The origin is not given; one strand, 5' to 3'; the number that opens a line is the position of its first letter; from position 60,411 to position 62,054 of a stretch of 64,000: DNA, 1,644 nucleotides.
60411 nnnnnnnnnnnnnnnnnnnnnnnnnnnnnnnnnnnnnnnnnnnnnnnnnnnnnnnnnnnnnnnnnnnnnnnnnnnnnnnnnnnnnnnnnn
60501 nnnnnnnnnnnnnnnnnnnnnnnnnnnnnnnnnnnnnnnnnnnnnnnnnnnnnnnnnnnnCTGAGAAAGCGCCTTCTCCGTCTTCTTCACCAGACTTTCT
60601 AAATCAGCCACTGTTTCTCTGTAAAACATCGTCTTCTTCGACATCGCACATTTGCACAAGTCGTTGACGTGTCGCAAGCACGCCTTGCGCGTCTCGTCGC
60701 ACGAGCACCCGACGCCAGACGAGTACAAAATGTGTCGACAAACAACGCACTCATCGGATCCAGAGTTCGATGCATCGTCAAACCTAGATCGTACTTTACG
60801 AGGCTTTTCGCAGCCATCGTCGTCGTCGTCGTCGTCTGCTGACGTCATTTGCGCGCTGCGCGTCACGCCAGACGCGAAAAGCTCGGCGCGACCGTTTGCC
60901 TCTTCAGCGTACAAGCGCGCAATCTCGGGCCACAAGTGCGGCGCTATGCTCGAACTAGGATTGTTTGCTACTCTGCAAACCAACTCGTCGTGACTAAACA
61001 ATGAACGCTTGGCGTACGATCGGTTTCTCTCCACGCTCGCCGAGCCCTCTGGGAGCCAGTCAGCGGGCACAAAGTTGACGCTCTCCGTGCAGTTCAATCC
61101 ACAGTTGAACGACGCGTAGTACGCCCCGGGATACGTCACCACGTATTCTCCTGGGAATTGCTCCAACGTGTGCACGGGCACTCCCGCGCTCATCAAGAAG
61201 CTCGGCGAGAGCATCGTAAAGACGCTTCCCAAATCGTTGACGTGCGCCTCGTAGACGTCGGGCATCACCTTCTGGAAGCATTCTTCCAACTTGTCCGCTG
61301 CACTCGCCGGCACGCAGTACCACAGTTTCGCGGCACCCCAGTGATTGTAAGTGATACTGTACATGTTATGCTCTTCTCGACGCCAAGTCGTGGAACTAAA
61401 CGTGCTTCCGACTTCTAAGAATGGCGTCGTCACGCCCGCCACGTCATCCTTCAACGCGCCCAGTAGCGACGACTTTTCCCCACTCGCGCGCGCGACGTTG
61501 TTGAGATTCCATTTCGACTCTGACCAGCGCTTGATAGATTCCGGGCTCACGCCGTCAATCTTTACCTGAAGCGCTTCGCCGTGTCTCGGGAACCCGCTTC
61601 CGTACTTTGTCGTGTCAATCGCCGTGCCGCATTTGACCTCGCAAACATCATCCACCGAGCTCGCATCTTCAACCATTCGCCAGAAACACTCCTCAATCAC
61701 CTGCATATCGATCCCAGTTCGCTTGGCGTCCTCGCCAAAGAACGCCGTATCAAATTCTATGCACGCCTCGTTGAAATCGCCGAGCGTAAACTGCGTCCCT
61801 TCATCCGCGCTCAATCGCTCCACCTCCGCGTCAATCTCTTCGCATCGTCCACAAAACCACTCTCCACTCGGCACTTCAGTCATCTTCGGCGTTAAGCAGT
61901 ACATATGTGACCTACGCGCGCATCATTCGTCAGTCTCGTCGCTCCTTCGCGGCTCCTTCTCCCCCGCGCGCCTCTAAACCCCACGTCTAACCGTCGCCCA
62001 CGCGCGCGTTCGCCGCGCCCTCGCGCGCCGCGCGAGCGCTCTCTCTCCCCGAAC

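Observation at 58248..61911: JARID/KDM5-architecture protein whose JmjC domain has lost both iron-binding histidines (JARID2-like pseudo-demethylase?)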

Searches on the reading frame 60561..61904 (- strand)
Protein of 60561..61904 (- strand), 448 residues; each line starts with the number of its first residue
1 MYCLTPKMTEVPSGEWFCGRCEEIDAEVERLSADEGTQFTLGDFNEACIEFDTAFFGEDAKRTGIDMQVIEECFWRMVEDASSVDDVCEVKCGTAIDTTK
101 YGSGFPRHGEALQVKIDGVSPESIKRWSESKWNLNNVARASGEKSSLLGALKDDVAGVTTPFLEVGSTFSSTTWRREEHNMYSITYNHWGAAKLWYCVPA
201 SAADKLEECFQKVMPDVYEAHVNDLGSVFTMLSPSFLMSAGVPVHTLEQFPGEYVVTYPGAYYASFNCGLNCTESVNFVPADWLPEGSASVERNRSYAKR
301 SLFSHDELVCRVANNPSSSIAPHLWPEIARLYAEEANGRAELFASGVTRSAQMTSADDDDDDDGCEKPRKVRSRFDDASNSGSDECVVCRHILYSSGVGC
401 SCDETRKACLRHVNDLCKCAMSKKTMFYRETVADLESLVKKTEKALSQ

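Call 61: predict_structure(alignment_id=A1)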
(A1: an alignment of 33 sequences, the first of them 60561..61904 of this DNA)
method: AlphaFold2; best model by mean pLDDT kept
length: 448 residues; sequences in the alignment: 33
mean_pLDDT: 82.9   pTM: 0.81
mean pLDDT of the five models: 82.9, 81.6, 76.9, 68.8, 63.3
residues with pLDDT >= 90: 220; 70-90: 141; 50-70: 51; < 50: 36
segments of 3 or more residues with pLDDT < 50: 1-17, 19-21, 359-361, 376-382
pLDDT, mean of each block of 10 residues (from residue 1): 39 46 51 63 90 87 86 83 64 85 86 81 90 93 91 88 91 82 95 93 89 77 56 86 95 93 91 95 92 86 92 94 97 97 96 66 53 48 78 94 92 95 95 97 93
secondary structure, 60 per line:
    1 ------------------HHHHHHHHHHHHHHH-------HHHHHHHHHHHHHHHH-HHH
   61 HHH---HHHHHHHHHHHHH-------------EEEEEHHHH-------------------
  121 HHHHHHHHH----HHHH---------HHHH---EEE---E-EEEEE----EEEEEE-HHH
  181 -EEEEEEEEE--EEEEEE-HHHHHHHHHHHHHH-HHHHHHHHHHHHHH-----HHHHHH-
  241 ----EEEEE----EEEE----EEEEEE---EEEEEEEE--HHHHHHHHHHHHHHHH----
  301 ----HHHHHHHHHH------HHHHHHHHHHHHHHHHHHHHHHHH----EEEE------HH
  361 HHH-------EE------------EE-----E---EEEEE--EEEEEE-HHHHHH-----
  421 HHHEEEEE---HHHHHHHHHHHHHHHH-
elements in order: H19-33 H41-56 H58-63 H67-79 E93-97 H98-101 H121-129 H134-137 H147-150 E154-156 E162-166 E171-176 E182-190 E193-198 H200-213 H215-228 H234-239 E245-249 E254-257 E262-267 E271-278 H281-296 H305-314 H321-344 E349-352 H359-363 E396-400 E403-408 H410-415 E424-428 H432-447

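Call 65: fold_search(model_id=the predicted structure, library=pdb)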
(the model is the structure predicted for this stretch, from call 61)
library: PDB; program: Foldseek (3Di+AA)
matches with E <= 10: 1448; with E <= 0.001: 345
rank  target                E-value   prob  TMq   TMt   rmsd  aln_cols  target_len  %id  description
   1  6h4z                  1.5e-35  1.00  0.73  0.72   4.1       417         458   31  Crystal structure of human KDM5B in complex with compound 16a (released 2019-06-12)
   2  5lw9                  5.1e-35  1.00  0.73  0.72   4.1       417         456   31  Crystal structure of human JARID1B in complex with S40563a (released 2016-09-28)
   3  6h51                  7.5e-35  1.00  0.73  0.72   3.9       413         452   32  Crystal structure of human KDM5B in complex with compound 34f (released 2019-06-12)
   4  5fpl                  8.9e-35  1.00  0.73  0.72   4.1       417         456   31  Crystal structure of human JARID1B in complex with CCT363901 (released 2016-01-20)
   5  5fwj_A                1.6e-34  1.00  0.73  0.75   3.4       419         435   30  Crystal structure of human JARID1C in complex with KDM5-C49 (released 2016-04-13)
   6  6ein                  1.7e-34  1.00  0.72  0.73   3.8       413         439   31  Crystal structure of KDM5B in complex with S49365a. (released 2018-05-02)
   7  5fwj_B                1.9e-34  1.00  0.72  0.75   3.2       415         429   30  Crystal structure of human JARID1C in complex with KDM5-C49 (released 2016-04-13)
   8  5yko_A                3.1e-34  1.00  0.72  0.66   3.9       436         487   30  Crystal structure of Arabidopsis thaliana JMJ14 catalytic domain in complex with NOG and H3K4me3 peptide (released 2017-12-27)
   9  5ceh_A                3.1e-34  1.00  0.73  0.58   7.8       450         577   32  Structure of histone lysine demethylase KDM5A in complex with selective inhibitor (released 2016-05-18)
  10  5fz3                  3.5e-34  1.00  0.73  0.72   3.8       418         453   31  Crystal structure of the catalytic domain of human JARID1B in complex with Maybridge fragment 3,6-Dihydroxybenzonorborna (released 2016-03-23)
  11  5fze                  4.4e-34  1.00  0.73  0.72   4.0       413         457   31  Crystal structure of the catalytic domain of human JARID1B in complex with MC3960 (released 2017-03-29)
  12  5fv3                  4.4e-34  1.00  0.72  0.71   3.8       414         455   32  Crystal structure of human JARID1B construct c2 in complex with N- Oxalylglycine. (released 2016-02-17)
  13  5a3t                  4.9e-34  1.00  0.72  0.71   3.7       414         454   32  Crystal structure of human PLU-1 (JARID1B) in complex with KDM5-C49 (2-(((2-((2-(dimethylamino)ethyl)(ethyl)amino)-2-oxo (released 2015-06-17)
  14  6h50                  5.8e-34  1.00  0.72  0.71   4.0       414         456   32  Crystal structure of human KDM5B in complex with compound 34a (released 2019-06-12)
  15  6h52                  6.1e-34  1.00  0.73  0.71   4.1       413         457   31  Crystal structure of human KDM5B in complex with compound 34g (released 2019-06-12)
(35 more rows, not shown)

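Call 74: search_protein_representatives(protein=window:60561-61904:-)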
Query: 448 residues. Proteins with E-value up to 0.001 (for the whole library): 5115; up to 1e-10: 2853; up to 1e-30: 726. The best 150 are listed.
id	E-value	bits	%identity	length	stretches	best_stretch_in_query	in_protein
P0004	2.6e-206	702.1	69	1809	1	1-448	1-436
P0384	7.3e-111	387.5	48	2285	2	1-352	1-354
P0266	1.9e-94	333.4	76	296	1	37-222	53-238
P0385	3.4e-93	329.3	44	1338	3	145-354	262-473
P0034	7.3e-85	301.8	39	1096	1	1-439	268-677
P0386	8.6e-83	295.0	39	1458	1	1-444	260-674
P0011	3.1e-81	289.8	39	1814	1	1-444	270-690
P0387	4.6e-80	286.0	39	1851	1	2-440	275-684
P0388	1.7e-79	284.2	30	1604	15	182-290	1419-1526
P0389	3.7e-78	279.7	39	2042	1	1-442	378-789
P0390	4.5e-76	272.9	44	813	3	1-181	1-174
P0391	2.8e-75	270.2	39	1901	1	1-444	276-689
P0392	2.2e-74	267.3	38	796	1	1-445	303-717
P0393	3.5e-74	266.6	37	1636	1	1-441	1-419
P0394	1.6e-70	254.5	38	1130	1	25-440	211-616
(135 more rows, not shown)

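Call 87: find_homologous_proteins(query=P0384, max_evalue=1e-40)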
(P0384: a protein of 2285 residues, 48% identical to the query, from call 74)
Query P0384 (2285 aa): 1497 proteins with E <= 1e-40 among 8000 candidates; the best 120 are listed.
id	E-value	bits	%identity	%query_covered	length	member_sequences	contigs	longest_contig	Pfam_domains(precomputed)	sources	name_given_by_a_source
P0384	0.0e+0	5012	100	100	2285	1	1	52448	PF02928.22,PF02373.29,PF08429.17,PF00628.36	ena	-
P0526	0.0e+0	3023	69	20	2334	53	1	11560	PF02928.22,PF02373.29,PF08429.17,PF00628.36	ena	-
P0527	0.0e+0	2958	63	99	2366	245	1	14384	PF02928.22,PF02373.29,PF08429.17,PF00628.36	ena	-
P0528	0.0e+0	2532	66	44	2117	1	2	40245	PF02928.22,PF08429.17,PF00628.36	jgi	jgi:hypothetical protein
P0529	0.0e+0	2495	55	57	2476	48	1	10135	PF02928.22,PF02373.29,PF08429.17,PF21323.3,PF00628.36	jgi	jgi:hypothetical protein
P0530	0.0e+0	1737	60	62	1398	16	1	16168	PF02928.22,PF02373.29,PF08429.17,PF21323.3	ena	-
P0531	0.0e+0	1544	55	57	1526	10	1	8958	PF02928.22,PF02373.29,PF08429.17,PF21323.3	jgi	-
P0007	0.0e+0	1356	49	61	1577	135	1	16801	PF02928.22,PF02373.29,PF08429.17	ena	-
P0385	0.0e+0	1318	54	49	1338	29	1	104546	PF02928.22,PF02373.29,PF08429.17,PF21323.3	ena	-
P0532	0.0e+0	1169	34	76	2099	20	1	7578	PF02928.22,PF02373.29,PF08429.17,PF00628.36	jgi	jgi:hypothetical protein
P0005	0.0e+0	1145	42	26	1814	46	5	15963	PF02928.22,PF02373.29,PF08429.17,PF00628.36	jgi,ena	-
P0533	0.0e+0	1111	35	78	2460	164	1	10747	PF02928.22,PF02373.29,PF02375.24,PF08429.17,PF21323.3,PF01388.28,PF00628.36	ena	-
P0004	0.0e+0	1111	40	26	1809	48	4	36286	PF02928.22,PF02373.29,PF08429.17,PF21323.3,PF00628.36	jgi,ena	-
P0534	0.0e+0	1099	35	78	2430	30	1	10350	PF02928.22,PF02373.29,PF02375.24,PF08429.17,PF01388.28,PF00628.36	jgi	jgi:hypothetical protein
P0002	0.0e+0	1099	40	25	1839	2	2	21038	PF02928.22,PF02373.29,PF08429.17,PF00628.36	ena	-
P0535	0.0e+0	1085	37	57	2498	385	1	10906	PF02928.22,PF02373.29,PF02375.24,PF08429.17,PF01388.28,PF00628.36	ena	-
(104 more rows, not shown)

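Call 89: find_encoding_contigs(protein=P0535, flank=10000, max_places=2)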
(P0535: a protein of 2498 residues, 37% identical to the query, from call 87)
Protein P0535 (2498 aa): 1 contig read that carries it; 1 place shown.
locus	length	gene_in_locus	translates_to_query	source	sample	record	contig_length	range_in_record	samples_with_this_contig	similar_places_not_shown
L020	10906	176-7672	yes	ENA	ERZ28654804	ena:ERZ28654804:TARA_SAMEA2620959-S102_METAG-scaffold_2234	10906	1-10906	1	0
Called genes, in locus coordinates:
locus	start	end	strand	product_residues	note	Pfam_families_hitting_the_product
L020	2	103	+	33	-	?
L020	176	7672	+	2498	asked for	PF02375:JmjN, PF01388:ARID, PF00628:PHD, PF02373:JmjC, PF02928:zf-C5HC2, PF08429:PLU-1, PF00628:PHD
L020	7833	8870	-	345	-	PF00588:SpoU_methylase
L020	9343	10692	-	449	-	PF05686:Glyco_transf_90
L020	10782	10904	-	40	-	?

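Call 90: find_encoding_contigs(protein=P0533, flank=10000, max_places=2)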
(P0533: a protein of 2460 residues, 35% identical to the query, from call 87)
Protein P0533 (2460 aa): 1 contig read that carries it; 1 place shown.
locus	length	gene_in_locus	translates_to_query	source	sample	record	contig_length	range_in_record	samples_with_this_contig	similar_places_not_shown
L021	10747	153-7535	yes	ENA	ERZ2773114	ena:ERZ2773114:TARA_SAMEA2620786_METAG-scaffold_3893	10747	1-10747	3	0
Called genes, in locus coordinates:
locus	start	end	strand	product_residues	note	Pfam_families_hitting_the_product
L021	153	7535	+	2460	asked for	PF02375:JmjN, PF01388:ARID, PF00628:PHD, PF02373:JmjC, PF21323:KDM5_C-hel (faint), PF02928:zf-C5HC2, PF08429:PLU-1, PF00628:PHD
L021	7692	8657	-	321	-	PF00588:SpoU_methylase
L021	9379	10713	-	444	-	PF05686:Glyco_transf_90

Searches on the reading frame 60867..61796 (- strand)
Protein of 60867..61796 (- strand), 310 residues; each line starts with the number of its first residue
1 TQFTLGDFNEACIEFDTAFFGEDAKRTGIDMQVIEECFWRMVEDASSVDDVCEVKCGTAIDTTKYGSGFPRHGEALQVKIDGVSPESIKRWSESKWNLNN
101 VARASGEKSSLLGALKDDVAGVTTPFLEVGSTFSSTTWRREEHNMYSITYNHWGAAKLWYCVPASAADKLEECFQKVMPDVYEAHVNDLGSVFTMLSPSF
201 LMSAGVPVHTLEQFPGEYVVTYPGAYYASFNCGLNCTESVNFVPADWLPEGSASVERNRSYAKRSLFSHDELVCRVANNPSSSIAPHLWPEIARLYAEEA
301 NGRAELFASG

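Call 63: find_homologous_proteins(query=A2, max_evalue=1e-40)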
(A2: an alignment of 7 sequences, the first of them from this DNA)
Query A2 (7 sequences) (310 aa, profile of the alignment): 182 proteins with E <= 1e-40 among 7314 candidates; the best 120 are listed.
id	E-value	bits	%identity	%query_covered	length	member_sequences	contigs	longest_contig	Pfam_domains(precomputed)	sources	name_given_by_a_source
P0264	1.4e-151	522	46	99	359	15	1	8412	PF02373.29,PF21323.3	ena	-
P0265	1.4e-130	453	40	99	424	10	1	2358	PF02373.29,PF21323.3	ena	-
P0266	5.6e-103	362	77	59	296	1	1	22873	PF02373.29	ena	-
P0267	1.5e-98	348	42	79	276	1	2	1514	PF02373.29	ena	-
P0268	2.9e-92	327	100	54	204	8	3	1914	PF02373.29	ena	-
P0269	1.2e-90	322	40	89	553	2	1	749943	PF02373.29,PF02375.24,PF21323.3,PF01388.28,PF00628.36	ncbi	ncbi:hypothetical protein SELMODRAFT_955, partial [Selaginella moellendorffii]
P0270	1.9e-86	308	38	99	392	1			PF02373.29,PF21323.3,PF00628.36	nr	nr:lysine-specific demethylase 5D-like isoform X1 [Lytechinus pictus] XP_054751743.1 lysine-specific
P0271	3.1e-86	307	35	100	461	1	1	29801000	PF02928.22,PF02373.29,PF21323.3,PF00628.36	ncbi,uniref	ncbi:hypothetical protein AAG570_012570 [Ranatra chinensis]|uniref:Uncharacterized protein n=1 Tax=R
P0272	1.3e-84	302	35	100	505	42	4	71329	PF02928.22,PF02373.29,PF08429.17,PF21323.3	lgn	-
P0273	5.5e-84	300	35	98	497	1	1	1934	PF02928.22,PF02373.29,PF02375.24,PF21323.3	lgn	-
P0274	8.4e-84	299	35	98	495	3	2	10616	PF02928.22,PF02373.29,PF02375.24,PF21323.3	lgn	-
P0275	2.3e-83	298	37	89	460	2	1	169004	PF02928.22,PF02373.29,PF21323.3,PF00628.36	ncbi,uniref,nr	ncbi:JmjC domain, hydroxylase-domain-containing protein [Gamsiella multidivaricata]|uniref:JmjC doma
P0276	4.1e-83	297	37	90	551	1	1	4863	PF02928.22,PF02373.29,PF02375.24,PF21323.3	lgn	-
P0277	5.6e-83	297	34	100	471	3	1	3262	PF02928.22,PF02373.29,PF02375.24,PF21323.3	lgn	-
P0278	2.3e-82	295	34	100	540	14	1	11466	PF02928.22,PF02373.29,PF02375.24,PF21323.3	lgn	-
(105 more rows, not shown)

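Call 66: find_encoding_contigs(protein=P0264, flank=10000, max_places=2)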
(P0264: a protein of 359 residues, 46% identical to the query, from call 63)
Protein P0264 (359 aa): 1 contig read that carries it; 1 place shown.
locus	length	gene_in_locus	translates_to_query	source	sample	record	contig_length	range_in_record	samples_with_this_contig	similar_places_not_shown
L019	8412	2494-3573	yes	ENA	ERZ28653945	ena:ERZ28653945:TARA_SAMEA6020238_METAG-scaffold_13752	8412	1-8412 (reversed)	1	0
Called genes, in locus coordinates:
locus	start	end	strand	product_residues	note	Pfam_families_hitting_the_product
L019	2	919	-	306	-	?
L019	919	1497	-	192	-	-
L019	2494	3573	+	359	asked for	PF02373:JmjC, PF21323:KDM5_C-hel (faint)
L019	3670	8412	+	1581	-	?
